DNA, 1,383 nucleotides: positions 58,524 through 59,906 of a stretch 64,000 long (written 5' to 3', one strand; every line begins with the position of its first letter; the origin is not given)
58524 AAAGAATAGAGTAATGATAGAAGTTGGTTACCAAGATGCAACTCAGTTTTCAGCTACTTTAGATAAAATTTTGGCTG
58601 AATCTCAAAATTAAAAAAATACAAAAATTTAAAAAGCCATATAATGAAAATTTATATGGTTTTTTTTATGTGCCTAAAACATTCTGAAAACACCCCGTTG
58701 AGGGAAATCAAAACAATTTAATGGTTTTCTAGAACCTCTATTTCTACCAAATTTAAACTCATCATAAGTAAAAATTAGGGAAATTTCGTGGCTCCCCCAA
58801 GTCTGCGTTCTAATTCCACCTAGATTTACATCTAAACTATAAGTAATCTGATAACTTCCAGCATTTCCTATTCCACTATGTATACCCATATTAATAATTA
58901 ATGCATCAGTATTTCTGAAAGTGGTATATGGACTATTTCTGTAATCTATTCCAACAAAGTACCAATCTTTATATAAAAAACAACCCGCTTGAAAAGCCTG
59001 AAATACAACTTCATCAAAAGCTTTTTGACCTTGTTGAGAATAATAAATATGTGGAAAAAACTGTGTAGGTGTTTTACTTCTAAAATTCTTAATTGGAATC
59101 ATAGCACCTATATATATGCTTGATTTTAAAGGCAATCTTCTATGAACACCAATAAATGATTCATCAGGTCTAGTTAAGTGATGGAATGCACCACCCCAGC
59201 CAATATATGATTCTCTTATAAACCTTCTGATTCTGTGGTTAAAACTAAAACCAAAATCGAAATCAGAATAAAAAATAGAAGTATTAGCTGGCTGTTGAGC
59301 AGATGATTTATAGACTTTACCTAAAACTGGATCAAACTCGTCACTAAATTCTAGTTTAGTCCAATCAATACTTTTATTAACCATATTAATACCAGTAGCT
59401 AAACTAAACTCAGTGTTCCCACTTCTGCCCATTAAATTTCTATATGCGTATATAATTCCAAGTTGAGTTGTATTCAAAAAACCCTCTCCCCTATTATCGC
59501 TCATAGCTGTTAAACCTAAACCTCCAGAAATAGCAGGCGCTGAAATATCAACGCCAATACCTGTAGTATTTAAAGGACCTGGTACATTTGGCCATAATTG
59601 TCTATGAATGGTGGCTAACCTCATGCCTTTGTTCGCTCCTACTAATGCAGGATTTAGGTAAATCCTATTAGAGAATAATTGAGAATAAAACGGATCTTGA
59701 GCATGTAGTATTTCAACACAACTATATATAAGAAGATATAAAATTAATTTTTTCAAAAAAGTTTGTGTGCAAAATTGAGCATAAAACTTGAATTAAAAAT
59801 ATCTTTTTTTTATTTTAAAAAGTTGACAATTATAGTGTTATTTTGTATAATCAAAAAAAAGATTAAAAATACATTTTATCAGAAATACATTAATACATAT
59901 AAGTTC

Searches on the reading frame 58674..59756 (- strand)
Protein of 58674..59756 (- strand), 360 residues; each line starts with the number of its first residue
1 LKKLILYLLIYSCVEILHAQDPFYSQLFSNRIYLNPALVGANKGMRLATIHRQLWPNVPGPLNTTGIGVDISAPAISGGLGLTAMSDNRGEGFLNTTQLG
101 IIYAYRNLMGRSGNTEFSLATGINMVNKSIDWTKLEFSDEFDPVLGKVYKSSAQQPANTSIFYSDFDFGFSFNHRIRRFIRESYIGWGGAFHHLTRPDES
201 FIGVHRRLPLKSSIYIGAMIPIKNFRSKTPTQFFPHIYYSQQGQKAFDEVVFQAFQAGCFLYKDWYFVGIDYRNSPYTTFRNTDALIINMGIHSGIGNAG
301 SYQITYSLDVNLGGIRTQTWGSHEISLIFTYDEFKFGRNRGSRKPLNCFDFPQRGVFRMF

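Call 6: search_protein_families(library=pfam, proteins=[window:58674-59756:-], max_evalue=0.01)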
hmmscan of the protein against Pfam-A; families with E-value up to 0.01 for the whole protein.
window:58674-59756:- (360 aa): 1 family
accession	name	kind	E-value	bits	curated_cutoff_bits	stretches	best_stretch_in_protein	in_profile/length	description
PF11751.14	PorP_SprF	-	3e-33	116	22.3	1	18-329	3-273/273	Type IX secretion system membrane protein PorP/SprF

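Call 7: find_encoding_contigs(protein=window:58674-59756:-, flank=10000, max_places=6)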
Protein window:58674-59756:- (360 aa): 7 contigs read that carry it; 6 places shown.
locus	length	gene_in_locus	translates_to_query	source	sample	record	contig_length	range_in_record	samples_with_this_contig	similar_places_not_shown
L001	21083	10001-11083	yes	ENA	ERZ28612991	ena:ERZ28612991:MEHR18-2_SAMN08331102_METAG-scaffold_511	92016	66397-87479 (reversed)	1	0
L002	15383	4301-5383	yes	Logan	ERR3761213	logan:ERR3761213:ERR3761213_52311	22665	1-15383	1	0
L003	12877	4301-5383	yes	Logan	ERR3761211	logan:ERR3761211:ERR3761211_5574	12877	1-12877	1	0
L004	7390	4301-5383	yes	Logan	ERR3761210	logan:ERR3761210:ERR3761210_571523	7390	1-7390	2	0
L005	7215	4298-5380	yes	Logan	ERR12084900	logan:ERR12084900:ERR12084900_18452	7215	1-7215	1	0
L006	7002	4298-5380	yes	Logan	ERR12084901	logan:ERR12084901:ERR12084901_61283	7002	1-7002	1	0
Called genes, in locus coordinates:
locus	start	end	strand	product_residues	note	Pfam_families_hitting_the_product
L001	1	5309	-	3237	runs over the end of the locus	PF00801:PKD, PF18911:PKD_4, PF00801:PKD, PF18911:PKD_4, PF18911:PKD_4, PF18911:PKD_4, PF18911:PKD_4, PF18911:PKD_4, +5 more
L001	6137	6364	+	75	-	-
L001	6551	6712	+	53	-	-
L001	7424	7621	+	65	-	-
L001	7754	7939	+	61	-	-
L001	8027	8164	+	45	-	-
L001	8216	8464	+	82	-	-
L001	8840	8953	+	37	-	-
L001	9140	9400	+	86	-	-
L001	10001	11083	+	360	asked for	PF11751:PorP_SprF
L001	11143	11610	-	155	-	PF03190:Thioredox_DsbH, PF00085:Thioredoxin (faint), PF13899:Thioredoxin_7, PF13098:Thioredoxin_2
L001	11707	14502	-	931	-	PF15902:Sortilin-Vps10 (weak), PF18962:Por_Secre_tail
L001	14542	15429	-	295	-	PF16881:LIAS_N, PF04055:Radical_SAM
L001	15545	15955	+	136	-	PF02566:OsmC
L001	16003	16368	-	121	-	PF11009:BrxC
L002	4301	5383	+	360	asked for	PF11751:PorP_SprF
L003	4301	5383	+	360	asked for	PF11751:PorP_SprF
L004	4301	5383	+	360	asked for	PF11751:PorP_SprF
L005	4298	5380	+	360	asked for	PF11751:PorP_SprF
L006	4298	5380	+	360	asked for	PF11751:PorP_SprF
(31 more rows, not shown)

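Call 13: find_related_loci(query=window:58674-59756:-, collection=genome_contigs, flank=10000)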
Query window:58674-59756:- (360 aa) in genome_contigs; peptide patterns used: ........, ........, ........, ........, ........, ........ (x = any residue, [..] = any of these).
64 stretches matched a pattern, but none encodes a relative of the query by tblastn (E <= 1e-3).

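Call 19: find_homologous_proteins(query=window:58674-59756:-, max_evalue=1e-20)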
Query window:58674-59756:- (360 aa): 27 proteins with E <= 1e-20 among 1053 candidates.
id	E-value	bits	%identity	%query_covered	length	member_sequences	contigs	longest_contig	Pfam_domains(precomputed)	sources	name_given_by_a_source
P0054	7.9e-243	823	98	100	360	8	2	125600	PF11751.15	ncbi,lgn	-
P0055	5.6e-197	672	77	100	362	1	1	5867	PF11751.15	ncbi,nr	ncbi:MAG: PorP/SprF family type IX secretion system membrane protein [Bacteroidetes bacterium]|nr:Po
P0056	2.0e-178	611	71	100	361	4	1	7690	PF11751.15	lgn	-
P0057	9.0e-151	520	61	99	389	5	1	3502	PF11751.15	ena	-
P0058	6.2e-114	399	51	99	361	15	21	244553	PF11751.15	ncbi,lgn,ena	-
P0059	2.2e-61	226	38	92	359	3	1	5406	PF11751.15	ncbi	ncbi:MAG: PorP/SprF family type IX secretion system membrane protein [Bacteroidia bacterium]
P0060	4.7e-61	225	38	92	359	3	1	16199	PF11751.15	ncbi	ncbi:MAG: PorP/SprF family type IX secretion system membrane protein [Bacteroidia bacterium]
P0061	2.2e-46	177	34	95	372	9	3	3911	PF11751.15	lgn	-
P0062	6.2e-39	152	31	97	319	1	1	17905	PF11751.15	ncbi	ncbi:MAG: type IX secretion system membrane protein PorP/SprF [Bacteroidota bacterium]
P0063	1.0e-36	145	34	86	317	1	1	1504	PF11751.15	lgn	-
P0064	4.0e-36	143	31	88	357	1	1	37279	PF11751.15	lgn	-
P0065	7.7e-34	135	33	91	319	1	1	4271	PF11751.15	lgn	-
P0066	1.8e-33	134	33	98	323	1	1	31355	PF11751.15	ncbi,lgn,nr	ncbi:MAG: type IX secretion system membrane protein PorP/SprF [Bacteroidetes bacterium]|nr:MAG: type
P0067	3.5e-33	133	31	98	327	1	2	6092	PF11751.15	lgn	-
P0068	6.7e-33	132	34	91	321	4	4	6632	PF11751.15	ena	-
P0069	7.4e-33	132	32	93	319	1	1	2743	PF11751.15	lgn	-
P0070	1.3e-32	131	31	94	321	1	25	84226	PF11751.15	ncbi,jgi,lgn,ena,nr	ncbi:MAG: type IX secretion system membrane protein PorP/SprF [Bacteroidetes bacterium]|nr:type IX s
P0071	1.9e-32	131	33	91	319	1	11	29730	PF11751.15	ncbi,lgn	-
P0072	2.0e-32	131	33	91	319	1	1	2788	PF11751.15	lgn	-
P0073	4.2e-32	130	33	91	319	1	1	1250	PF11751.15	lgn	-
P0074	2.1e-31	127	30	92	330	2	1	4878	PF11751.15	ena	-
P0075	3.1e-30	124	32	91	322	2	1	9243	PF11751.15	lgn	-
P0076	8.2e-26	109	31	92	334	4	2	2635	PF11751.15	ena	-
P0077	4.8e-23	100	28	91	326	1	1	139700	PF11751.15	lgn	-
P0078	4.8e-23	100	29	91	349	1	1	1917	PF11751.15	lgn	-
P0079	1.2e-21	95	28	91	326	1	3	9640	PF11751.15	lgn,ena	-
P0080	4.9e-21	93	33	70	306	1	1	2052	PF11751.15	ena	-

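Call 20: find_encoding_contigs(protein=P0054, flank=10000, max_places=6)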
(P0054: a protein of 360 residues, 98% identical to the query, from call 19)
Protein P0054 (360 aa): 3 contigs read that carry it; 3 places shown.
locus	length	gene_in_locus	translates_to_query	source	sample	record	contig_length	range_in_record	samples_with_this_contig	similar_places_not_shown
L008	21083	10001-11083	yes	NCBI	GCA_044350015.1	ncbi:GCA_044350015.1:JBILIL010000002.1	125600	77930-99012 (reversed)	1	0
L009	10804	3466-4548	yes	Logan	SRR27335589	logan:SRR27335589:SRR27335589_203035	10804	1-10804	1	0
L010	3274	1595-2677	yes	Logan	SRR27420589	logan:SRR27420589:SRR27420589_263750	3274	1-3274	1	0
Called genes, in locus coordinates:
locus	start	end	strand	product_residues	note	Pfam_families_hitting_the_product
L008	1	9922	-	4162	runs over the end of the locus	PF18911:PKD_4, PF00801:PKD, PF18911:PKD_4, PF00801:PKD, PF18911:PKD_4, PF18911:PKD_4, PF18911:PKD_4, PF18911:PKD_4, +6 more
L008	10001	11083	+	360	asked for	PF11751:PorP_SprF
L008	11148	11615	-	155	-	PF03190:Thioredox_DsbH, PF00085:Thioredoxin (faint), PF13899:Thioredoxin_7, PF13098:Thioredoxin_2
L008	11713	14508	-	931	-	PF15902:Sortilin-Vps10 (weak), PF18962:Por_Secre_tail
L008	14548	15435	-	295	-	PF16881:LIAS_N, PF04055:Radical_SAM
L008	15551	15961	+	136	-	PF02566:OsmC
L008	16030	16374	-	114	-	PF11009:BrxC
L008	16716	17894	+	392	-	PF18096:Thump_like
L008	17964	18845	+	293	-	PF00698:Acyl_transf_1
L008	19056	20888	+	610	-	-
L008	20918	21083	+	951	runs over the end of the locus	PF00630:Filamin (faint), PF22073:Cep192_D4 (faint), PF22544:HYDIN_VesB_CFA65-like_Ig (faint), PF22066:Cep192_D8 (faint), PF18962:Por_Secre_tail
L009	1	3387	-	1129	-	?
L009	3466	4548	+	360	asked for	PF11751:PorP_SprF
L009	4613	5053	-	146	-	PF03190:Thioredox_DsbH, PF00085:Thioredoxin (faint), PF13899:Thioredoxin_7, PF13098:Thioredoxin_2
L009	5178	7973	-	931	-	PF15902:Sortilin-Vps10 (weak), PF18962:Por_Secre_tail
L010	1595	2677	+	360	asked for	PF11751:PorP_SprF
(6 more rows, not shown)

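Call 21: find_encoding_contigs(protein=P0055, flank=10000, max_places=4)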
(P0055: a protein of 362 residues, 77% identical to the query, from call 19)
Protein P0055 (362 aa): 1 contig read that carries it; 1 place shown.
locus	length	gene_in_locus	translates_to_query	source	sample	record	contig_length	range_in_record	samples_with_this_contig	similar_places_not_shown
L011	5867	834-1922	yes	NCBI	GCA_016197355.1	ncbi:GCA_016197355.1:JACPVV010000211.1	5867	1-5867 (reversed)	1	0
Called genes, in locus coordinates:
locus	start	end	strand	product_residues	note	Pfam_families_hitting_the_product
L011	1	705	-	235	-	PF00801:PKD (faint), PF18911:PKD_4 (weak)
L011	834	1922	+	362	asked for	PF11751:PorP_SprF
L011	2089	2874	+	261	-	-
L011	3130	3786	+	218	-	-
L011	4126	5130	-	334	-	PF08240:ADH_N, PF00107:ADH_zinc_N, PF13602:ADH_zinc_N_2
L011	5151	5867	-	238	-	PF00106:adh_short, PF13561:adh_short_C2, PF08643:DUF1776 (weak)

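Call 22: find_encoding_contigs(protein=P0056, flank=10000, max_places=4)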
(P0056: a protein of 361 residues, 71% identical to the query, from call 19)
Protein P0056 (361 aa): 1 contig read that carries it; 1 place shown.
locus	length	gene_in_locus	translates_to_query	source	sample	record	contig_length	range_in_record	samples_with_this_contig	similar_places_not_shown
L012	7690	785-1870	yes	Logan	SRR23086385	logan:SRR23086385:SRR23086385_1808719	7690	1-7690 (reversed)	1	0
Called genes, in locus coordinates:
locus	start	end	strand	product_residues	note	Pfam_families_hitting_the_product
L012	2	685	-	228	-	?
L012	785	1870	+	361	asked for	PF11751:PorP_SprF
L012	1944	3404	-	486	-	PF02934:GatB_N, PF02637:GatB_Yqey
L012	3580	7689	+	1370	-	?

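Call 23: find_encoding_contigs(protein=P0058, flank=10000, max_places=5)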
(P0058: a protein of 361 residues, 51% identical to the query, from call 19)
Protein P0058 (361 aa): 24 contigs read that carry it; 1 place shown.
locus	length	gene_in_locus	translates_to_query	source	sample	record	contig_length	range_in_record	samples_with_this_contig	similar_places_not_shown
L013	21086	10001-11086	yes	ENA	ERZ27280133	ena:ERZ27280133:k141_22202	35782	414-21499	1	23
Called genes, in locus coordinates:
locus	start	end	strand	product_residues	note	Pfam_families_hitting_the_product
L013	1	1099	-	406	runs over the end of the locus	-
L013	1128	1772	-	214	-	PF13442:Cytochrome_CBB3, PF00034:Cytochrom_C (weak)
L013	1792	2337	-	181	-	PF11821:ActD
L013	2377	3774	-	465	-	PF03916:NrfD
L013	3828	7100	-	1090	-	PF04879:Molybdop_Fe4S4, PF13183:Fer4_8 (faint), PF13237:Fer4_10 (faint), PF13247:Fer4_11 (faint), PF12838:Fer4_7 (weak)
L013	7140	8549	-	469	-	PF00034:Cytochrom_C, PF02085:Cytochrom_CIII (faint), PF13442:Cytochrome_CBB3, PF14522:Cytochrome_C7 (faint), PF14537:Cytochrom_c3_2 (faint)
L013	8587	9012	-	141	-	PF08570:DUF1761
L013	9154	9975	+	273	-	-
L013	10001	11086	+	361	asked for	PF11751:PorP_SprF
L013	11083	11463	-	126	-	-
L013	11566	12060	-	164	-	-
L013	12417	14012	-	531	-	PF07394:DUF1501, PF18962:Por_Secre_tail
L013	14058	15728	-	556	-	PF08811:DUF1800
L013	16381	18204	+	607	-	PF18762:Kinase-PolyVal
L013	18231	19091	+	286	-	PF02749:QRPTase_N, PF01729:QRPTase_C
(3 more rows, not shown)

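Call 27: find_encoding_contigs(protein=P0057, flank=10000, max_places=5)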
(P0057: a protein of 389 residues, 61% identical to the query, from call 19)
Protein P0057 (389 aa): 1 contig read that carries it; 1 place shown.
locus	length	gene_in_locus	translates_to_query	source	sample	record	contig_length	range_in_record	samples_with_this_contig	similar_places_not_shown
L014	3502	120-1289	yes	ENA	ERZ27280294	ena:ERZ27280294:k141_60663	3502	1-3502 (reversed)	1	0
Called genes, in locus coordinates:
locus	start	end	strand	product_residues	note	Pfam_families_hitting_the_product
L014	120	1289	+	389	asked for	PF11751:PorP_SprF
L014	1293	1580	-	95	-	PF18962:Por_Secre_tail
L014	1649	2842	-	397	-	-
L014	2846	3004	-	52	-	-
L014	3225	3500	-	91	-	?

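Call 37: list_cluster_members(proteins=[P0054])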
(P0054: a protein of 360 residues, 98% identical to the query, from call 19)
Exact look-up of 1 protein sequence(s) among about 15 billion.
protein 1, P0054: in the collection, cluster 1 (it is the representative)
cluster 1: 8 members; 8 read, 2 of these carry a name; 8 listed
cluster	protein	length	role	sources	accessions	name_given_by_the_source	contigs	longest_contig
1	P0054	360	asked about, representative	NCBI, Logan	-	-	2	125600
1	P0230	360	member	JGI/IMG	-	type IX secretion system PorP/SprF family membrane protein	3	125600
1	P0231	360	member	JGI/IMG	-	type IX secretion system PorP/SprF family membrane protein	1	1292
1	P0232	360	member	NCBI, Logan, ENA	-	-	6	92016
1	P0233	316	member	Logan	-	-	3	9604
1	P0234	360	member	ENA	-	-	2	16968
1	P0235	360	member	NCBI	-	-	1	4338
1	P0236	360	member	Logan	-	-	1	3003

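Call 38: find_encoding_contigs(protein=P0234, flank=10000, max_places=4)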
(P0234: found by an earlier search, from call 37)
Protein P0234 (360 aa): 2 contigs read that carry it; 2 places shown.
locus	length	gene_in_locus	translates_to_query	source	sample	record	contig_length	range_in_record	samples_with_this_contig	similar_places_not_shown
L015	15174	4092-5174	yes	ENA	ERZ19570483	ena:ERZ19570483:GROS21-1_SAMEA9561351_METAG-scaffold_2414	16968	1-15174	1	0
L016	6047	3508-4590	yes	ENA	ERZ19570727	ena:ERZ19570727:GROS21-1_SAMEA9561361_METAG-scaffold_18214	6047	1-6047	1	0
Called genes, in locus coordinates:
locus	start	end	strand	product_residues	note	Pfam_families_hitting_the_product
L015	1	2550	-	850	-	?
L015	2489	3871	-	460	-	-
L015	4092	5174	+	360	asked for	PF11751:PorP_SprF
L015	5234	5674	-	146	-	PF03190:Thioredox_DsbH, PF00085:Thioredoxin (faint), PF13899:Thioredoxin_7, PF13098:Thioredoxin_2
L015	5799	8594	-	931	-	PF15902:Sortilin-Vps10 (weak), PF18962:Por_Secre_tail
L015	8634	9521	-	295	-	PF16881:LIAS_N, PF04055:Radical_SAM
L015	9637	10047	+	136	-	PF02566:OsmC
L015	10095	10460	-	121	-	PF11009:BrxC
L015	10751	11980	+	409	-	PF18096:Thump_like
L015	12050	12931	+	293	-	PF00698:Acyl_transf_1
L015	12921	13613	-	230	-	PF22252:PNGase_F-II_N, PF09697:Porph_ging (faint)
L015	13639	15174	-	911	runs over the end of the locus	PF13620:CarboxypepD_reg (weak), PF14905:OMP_b-brl_3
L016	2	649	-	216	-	?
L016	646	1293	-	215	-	-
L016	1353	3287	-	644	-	PF00801:PKD (faint), PF18911:PKD_4 (weak)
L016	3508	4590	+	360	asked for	PF11751:PorP_SprF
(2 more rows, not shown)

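Call 39: find_encoding_contigs(protein=P0233, flank=10000, max_places=4)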
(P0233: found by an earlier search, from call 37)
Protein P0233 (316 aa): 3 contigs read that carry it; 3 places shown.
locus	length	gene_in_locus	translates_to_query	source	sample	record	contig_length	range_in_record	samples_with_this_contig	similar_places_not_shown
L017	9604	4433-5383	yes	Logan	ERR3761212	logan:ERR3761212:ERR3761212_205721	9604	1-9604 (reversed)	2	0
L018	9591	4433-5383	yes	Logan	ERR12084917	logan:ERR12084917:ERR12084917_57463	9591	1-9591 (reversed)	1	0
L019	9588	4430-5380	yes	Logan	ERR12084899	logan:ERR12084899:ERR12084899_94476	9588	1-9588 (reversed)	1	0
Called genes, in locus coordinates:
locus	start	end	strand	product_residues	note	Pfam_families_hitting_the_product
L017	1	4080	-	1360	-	?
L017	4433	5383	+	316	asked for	PF11751:PorP_SprF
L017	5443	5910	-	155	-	PF03190:Thioredox_DsbH, PF00085:Thioredoxin (faint), PF13899:Thioredoxin_7, PF13098:Thioredoxin_2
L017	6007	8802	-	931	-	PF15902:Sortilin-Vps10 (weak), PF18962:Por_Secre_tail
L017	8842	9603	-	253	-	?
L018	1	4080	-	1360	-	?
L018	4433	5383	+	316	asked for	PF11751:PorP_SprF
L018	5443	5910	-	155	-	PF03190:Thioredox_DsbH, PF00085:Thioredoxin (faint), PF13899:Thioredoxin_7, PF13098:Thioredoxin_2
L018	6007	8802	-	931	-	PF15902:Sortilin-Vps10 (weak), PF18962:Por_Secre_tail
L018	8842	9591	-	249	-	?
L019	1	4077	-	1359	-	?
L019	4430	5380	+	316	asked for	PF11751:PorP_SprF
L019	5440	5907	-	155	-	PF03190:Thioredox_DsbH, PF00085:Thioredoxin (faint), PF13899:Thioredoxin_7, PF13098:Thioredoxin_2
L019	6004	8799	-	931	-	PF15902:Sortilin-Vps10 (weak), PF18962:Por_Secre_tail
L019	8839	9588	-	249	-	?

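Call 52: search_protein_families(library=ncbifam, proteins=[window:58674-59756:-], max_evalue=0.01)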
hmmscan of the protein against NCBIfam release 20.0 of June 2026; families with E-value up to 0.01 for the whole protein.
window:58674-59756:- (360 aa): 1 family
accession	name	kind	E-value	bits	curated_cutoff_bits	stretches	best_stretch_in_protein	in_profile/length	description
TIGR03519.1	T9SS_PorP_fam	subfamily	3.1e-44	151.6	90.55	1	1-330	1-291/292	PorP/SprF family type IX secretion system membrane protein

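Call 73: find_related_loci(query=A2, collection=metagenome_contigs, flank=4000)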
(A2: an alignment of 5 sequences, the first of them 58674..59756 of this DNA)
Query A2 (360 aa) in metagenome_contigs; peptide patterns used: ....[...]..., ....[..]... (x = any residue, [..] = any of these).
74 stretches matched a pattern; 14 encode a relative of the query (tblastn E <= 1e-3); 14 distinct loci.
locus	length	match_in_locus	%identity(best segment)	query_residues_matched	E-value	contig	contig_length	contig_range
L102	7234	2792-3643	32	19-327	2e-40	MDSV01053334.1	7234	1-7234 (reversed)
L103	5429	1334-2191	31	17-327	2e-39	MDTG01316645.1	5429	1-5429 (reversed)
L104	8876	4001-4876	29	15-327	3e-36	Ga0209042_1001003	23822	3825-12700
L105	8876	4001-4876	29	15-327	3e-36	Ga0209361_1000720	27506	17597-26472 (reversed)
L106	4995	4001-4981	28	4-342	2e-34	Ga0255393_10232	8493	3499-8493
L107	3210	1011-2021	25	1-342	5e-30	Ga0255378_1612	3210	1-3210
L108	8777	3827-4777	29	2-345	2e-29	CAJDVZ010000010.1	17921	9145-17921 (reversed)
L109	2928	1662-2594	29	2-334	2e-28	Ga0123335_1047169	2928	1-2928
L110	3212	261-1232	28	2-348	3e-28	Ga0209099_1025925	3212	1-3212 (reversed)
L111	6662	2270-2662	29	16-141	8e-10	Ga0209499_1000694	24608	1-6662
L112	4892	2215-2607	29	16-141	4e-9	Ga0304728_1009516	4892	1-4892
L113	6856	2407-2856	26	1-141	2e-8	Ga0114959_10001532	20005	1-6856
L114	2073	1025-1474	25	1-141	2e-8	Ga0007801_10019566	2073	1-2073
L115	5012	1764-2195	23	6-141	4e-8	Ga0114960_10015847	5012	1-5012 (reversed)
